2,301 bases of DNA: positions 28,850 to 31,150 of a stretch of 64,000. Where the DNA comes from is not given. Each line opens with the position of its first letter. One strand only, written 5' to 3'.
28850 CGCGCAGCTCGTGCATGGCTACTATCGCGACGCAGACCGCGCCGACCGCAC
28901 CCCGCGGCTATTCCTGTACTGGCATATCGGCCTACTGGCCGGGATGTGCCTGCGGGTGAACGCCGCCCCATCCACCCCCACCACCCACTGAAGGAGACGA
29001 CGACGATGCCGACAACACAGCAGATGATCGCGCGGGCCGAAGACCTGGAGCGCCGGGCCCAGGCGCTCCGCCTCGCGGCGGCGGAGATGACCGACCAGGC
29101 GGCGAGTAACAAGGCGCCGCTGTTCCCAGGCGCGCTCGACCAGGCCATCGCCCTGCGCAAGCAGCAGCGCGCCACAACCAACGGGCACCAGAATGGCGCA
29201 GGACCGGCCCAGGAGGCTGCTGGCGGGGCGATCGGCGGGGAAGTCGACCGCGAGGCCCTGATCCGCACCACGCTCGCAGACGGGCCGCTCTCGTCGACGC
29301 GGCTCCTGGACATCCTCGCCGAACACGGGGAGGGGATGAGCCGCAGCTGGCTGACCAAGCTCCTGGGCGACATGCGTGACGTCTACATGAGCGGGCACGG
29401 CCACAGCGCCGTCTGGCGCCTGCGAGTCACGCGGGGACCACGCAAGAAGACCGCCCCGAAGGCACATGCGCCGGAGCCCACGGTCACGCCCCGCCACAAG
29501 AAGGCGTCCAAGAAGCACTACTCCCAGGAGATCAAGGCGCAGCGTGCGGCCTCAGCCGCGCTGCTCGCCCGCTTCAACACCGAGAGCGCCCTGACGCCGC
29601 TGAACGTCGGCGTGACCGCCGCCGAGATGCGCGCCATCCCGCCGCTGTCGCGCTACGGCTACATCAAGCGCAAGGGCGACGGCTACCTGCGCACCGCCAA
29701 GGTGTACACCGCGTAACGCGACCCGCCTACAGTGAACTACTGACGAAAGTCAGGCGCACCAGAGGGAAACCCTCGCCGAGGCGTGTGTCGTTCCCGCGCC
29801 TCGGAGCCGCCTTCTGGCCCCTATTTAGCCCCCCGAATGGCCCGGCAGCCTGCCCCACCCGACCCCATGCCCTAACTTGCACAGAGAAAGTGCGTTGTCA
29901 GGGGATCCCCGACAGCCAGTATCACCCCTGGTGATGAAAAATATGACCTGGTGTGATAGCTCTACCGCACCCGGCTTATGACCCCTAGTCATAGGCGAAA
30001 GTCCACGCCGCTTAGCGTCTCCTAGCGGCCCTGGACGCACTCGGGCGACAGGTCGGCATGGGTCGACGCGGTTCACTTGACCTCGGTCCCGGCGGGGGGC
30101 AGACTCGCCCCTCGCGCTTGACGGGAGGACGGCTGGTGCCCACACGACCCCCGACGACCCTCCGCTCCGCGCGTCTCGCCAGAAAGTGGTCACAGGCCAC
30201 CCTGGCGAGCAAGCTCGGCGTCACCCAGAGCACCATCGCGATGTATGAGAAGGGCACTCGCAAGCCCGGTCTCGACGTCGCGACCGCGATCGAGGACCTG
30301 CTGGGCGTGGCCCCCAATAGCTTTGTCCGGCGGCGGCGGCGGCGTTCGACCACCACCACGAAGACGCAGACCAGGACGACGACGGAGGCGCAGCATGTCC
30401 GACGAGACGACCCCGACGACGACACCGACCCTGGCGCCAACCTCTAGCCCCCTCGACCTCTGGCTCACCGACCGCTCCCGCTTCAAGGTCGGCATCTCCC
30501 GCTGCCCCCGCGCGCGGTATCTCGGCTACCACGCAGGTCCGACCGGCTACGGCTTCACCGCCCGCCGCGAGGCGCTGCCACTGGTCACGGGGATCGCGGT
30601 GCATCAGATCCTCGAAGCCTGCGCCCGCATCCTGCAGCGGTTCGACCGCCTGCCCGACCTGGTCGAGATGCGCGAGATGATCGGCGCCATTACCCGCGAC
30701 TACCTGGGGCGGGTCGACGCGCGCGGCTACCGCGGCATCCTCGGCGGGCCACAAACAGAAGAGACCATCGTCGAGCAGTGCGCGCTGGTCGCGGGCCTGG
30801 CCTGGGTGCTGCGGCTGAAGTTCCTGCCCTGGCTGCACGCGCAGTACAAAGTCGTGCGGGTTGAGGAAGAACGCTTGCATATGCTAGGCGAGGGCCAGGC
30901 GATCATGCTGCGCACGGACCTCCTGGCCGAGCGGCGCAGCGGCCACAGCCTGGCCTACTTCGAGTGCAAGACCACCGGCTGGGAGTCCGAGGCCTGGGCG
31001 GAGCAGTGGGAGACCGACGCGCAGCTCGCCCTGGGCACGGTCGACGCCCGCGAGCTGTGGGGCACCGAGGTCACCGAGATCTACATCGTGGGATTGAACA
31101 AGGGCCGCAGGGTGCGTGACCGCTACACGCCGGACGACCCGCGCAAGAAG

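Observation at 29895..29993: Lambda-style tripartite operator: three related 17-bp sites upstream of the Xre regulator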

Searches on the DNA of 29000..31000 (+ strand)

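Call 4: search_dna_similar(query=window:29000-31000:+, collection=phages, mode=distant)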
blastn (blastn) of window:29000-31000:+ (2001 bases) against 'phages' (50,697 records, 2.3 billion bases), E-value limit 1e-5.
No match.
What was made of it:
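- Tried and rejected: blastn of 29000-31000 against the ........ phages: no match (call 4).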

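Call 39: search_rna_families(source=window, start=29000, end=31000, threshold=evalue, max_evalue=1)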
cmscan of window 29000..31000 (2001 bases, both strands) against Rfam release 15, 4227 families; matches with E-value up to 1: 0.
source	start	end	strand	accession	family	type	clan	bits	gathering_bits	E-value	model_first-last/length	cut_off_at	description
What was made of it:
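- Tried and rejected: Rfam on 29000-31000: nothing (call 39).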
